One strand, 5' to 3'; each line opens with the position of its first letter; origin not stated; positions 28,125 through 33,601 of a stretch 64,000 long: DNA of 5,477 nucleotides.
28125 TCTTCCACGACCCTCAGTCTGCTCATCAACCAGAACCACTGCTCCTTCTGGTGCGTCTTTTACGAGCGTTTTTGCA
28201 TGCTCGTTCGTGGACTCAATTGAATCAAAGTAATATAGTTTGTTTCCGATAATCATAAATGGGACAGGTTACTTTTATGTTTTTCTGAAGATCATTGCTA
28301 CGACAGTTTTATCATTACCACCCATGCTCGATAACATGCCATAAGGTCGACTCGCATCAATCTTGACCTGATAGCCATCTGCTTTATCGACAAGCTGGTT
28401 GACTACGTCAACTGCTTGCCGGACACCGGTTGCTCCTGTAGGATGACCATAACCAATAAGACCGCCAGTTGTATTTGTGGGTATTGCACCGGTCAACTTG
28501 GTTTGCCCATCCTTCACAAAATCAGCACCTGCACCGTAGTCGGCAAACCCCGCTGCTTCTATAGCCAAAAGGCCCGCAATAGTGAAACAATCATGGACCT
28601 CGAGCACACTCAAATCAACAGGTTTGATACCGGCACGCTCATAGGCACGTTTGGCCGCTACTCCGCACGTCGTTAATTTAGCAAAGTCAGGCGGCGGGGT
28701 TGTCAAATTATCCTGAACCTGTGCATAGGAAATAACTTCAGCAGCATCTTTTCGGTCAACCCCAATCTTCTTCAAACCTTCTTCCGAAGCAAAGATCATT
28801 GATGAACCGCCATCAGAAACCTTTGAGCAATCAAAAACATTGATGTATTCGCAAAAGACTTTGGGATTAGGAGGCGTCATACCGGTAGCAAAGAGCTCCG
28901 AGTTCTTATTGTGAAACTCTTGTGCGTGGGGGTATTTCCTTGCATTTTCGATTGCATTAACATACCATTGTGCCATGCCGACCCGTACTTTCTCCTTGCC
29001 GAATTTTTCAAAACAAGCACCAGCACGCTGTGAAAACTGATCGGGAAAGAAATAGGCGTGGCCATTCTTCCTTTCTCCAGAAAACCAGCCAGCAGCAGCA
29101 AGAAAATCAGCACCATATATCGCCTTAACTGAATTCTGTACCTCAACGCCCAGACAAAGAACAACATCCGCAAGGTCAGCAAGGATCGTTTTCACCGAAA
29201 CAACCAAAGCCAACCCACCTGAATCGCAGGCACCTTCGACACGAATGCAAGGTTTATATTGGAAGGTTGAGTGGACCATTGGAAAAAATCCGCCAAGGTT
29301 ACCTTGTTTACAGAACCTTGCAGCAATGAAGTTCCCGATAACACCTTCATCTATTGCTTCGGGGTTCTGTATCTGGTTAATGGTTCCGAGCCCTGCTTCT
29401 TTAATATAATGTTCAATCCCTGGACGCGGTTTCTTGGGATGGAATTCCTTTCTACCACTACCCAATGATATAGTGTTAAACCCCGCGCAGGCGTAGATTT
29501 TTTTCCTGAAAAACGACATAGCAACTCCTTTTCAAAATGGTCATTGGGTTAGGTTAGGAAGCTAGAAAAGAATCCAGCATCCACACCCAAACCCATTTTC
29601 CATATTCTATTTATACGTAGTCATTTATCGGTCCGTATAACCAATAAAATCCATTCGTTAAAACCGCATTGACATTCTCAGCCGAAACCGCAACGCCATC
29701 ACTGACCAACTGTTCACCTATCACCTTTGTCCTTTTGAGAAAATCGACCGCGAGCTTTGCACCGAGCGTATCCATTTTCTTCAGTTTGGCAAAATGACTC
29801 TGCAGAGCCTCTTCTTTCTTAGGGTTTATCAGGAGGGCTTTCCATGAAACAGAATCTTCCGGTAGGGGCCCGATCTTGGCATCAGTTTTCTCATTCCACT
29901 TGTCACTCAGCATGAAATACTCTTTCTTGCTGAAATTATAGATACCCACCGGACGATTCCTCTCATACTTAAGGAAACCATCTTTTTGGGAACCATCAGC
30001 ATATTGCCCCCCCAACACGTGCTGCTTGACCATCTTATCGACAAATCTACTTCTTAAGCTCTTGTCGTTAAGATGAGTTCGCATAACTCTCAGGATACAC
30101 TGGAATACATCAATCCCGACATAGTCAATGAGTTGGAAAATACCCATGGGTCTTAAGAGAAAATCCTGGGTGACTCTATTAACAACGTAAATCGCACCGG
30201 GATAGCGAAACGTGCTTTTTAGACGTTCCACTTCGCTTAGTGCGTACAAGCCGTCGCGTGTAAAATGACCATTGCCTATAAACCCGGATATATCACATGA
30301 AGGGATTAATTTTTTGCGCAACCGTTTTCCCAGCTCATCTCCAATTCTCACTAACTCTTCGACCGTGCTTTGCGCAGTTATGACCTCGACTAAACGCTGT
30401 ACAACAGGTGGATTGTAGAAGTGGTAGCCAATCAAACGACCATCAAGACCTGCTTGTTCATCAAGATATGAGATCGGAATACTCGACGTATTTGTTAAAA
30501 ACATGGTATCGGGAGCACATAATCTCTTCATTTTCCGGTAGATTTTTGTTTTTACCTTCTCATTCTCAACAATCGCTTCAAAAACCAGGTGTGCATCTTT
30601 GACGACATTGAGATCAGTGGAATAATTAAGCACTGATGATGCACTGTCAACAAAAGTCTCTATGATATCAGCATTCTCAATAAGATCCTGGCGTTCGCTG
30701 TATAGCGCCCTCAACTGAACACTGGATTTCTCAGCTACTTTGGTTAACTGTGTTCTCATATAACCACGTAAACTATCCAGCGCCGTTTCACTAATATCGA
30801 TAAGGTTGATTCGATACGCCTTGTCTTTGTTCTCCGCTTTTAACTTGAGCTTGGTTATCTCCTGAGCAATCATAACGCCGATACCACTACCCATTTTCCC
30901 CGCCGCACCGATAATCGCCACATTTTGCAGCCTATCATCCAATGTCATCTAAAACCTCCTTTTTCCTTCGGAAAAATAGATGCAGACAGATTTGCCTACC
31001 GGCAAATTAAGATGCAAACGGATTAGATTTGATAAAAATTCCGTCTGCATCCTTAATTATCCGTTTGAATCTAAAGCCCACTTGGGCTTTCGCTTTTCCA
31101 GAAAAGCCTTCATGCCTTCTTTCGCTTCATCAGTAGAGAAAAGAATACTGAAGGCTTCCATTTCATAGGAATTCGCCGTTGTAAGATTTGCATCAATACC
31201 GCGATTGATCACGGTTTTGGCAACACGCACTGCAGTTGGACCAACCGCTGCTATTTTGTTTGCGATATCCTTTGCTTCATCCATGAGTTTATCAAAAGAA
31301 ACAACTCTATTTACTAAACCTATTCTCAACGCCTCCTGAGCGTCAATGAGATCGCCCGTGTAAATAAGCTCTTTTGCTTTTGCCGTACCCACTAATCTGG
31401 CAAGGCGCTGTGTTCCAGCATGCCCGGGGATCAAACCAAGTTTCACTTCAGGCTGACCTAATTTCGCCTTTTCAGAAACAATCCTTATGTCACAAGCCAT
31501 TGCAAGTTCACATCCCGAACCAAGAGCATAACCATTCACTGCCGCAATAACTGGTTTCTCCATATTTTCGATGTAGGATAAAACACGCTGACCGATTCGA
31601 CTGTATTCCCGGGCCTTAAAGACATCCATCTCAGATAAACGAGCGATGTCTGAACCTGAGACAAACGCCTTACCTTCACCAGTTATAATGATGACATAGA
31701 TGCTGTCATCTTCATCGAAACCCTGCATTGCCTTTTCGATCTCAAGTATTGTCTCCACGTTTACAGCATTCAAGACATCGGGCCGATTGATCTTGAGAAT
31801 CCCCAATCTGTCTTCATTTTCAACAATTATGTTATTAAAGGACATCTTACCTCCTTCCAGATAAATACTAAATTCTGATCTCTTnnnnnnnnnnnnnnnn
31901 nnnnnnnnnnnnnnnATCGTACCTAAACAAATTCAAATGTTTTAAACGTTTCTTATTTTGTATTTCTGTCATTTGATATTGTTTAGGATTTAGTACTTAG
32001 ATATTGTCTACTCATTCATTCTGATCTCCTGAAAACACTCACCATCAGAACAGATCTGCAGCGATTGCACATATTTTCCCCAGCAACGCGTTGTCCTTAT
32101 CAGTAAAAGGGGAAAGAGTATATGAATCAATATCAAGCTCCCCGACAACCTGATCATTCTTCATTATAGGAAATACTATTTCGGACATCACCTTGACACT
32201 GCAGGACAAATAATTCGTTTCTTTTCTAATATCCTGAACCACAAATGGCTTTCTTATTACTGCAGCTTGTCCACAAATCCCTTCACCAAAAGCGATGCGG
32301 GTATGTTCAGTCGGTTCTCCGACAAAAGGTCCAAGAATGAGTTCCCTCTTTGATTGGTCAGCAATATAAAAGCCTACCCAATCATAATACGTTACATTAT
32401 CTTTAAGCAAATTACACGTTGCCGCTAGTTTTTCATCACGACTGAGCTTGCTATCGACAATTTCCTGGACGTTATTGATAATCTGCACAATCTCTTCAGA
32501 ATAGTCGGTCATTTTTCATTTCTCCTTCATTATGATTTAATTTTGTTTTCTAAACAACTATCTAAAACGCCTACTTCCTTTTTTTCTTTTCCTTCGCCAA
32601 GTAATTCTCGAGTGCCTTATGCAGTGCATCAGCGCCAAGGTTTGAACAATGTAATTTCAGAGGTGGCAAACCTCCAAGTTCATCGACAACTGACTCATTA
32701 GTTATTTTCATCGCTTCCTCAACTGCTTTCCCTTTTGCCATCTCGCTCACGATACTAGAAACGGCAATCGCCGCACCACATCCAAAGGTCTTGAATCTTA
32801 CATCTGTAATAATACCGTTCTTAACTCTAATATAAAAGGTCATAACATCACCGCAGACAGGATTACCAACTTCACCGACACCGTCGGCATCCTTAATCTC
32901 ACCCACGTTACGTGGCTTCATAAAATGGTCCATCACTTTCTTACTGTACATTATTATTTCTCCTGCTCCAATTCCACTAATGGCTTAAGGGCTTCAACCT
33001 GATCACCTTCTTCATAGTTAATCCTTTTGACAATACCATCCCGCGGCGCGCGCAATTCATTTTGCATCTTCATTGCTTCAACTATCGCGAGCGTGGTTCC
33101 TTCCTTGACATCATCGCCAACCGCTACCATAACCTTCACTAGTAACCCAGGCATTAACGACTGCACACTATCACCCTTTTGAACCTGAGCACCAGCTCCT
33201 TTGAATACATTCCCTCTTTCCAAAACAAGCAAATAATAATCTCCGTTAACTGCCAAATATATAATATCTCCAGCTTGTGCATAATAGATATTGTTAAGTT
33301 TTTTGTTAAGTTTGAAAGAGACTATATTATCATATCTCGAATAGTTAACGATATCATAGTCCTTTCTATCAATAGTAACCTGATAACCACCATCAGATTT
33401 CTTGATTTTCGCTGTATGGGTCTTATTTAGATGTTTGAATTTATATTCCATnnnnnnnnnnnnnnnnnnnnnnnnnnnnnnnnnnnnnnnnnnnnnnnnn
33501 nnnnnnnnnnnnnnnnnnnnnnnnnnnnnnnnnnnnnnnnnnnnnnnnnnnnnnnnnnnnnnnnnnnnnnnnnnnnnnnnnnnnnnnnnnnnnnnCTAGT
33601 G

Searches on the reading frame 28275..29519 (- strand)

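Call 12: search_protein_families(library=pfam, proteins=[window:28275-29519:-])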
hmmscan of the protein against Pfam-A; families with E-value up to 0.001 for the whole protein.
window:28275-29519:- (414 aa): 3 families
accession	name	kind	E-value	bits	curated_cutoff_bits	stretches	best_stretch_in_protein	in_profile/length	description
PF22691.2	Thiolase_C_1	-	6.2e-30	104.3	28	1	276-412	12-143/144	Thiolase C-terminal domain-like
PF02803.24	Thiolase_C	-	9.7e-11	41.8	27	1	284-383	23-104/123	Thiolase, C-terminal domain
PF00108.29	Thiolase_N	-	0.00019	21.4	26.4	0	54-131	43-118/260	Thiolase, N-terminal domain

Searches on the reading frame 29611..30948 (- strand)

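Call 12: search_protein_families(library=pfam, proteins=[window:29611-30948:-])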
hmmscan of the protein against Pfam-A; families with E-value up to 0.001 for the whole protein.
window:29611-30948:- (445 aa): 2 families
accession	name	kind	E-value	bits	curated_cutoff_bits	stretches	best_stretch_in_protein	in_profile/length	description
PF02737.24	3HCDH_N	-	4.9e-35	121.5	22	1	9-215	1-175/180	3-hydroxyacyl-CoA dehydrogenase, NAD binding domain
PF00725.27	3HCDH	-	4.4e-08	34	22.1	1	258-318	31-92/97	3-hydroxyacyl-CoA dehydrogenase, C-terminal domain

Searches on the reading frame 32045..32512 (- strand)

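Call 19: search_protein_families(library=pfam, proteins=[window:32045-32512:-], max_evalue=0.01)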
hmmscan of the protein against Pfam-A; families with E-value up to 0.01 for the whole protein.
window:32045-32512:- (155 aa): 2 families
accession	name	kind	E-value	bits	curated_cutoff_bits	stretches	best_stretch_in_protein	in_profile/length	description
PF01590.32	GAF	-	4.9e-09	37.2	22.4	1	26-152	3-130/133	GAF domain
PF13185.12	GAF_2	-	1.8e-08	35.1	28.6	1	24-153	3-133/136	GAF domain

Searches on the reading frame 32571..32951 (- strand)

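Call 19: search_protein_families(library=pfam, proteins=[window:32571-32951:-], max_evalue=0.01)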
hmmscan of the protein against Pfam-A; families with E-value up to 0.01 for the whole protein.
window:32571-32951:- (126 aa): 1 family
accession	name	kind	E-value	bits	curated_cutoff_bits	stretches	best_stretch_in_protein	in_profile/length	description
PF01592.21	NifU_N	-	1.3e-48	164.8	22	1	1-123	1-126/127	NifU-like N terminal domain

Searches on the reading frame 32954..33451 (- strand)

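Call 19: search_protein_families(library=pfam, proteins=[window:32954-33451:-], max_evalue=0.01)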
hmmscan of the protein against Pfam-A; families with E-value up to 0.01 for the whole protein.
window:32954-33451:- (165 aa): 8 families
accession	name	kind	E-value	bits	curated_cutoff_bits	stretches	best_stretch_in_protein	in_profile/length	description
PF00364.28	Biotin_lipoyl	-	5.3e-20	71.5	22.1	1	99-161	6-73/73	Biotin-requiring enzyme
PF13533.13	Biotin_lipoyl_2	-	7e-10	38.9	29.8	1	96-124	3-31/32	Biotin-lipoyl like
PF09891.15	DUF2118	-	0.00012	22.5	20.5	1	89-147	74-134/149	Uncharacterized protein conserved in archaea (DUF2118)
PF13437.12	HlyD_3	-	0.00032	21.8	22.2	1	133-162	2-31/106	HlyD family secretion protein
PF01597.25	GCV_H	-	0.00058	20.2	22.2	1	109-149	39-79/122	Glycine cleavage H-protein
PF16576.10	HlyD_D23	-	0.0012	18.7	30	0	130-162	108-140/214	Barrel-sandwich domain of CusB or HlyD membrane-fusion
PF13375.12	RnfC_N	-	0.0031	18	25.6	1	105-149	42-85/101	RnfC Barrel sandwich hybrid domain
PF05896.17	NQRA_N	-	0.0069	17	25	0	102-146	37-80/94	NqrA N-terminal barrel-sandwich hybrid domain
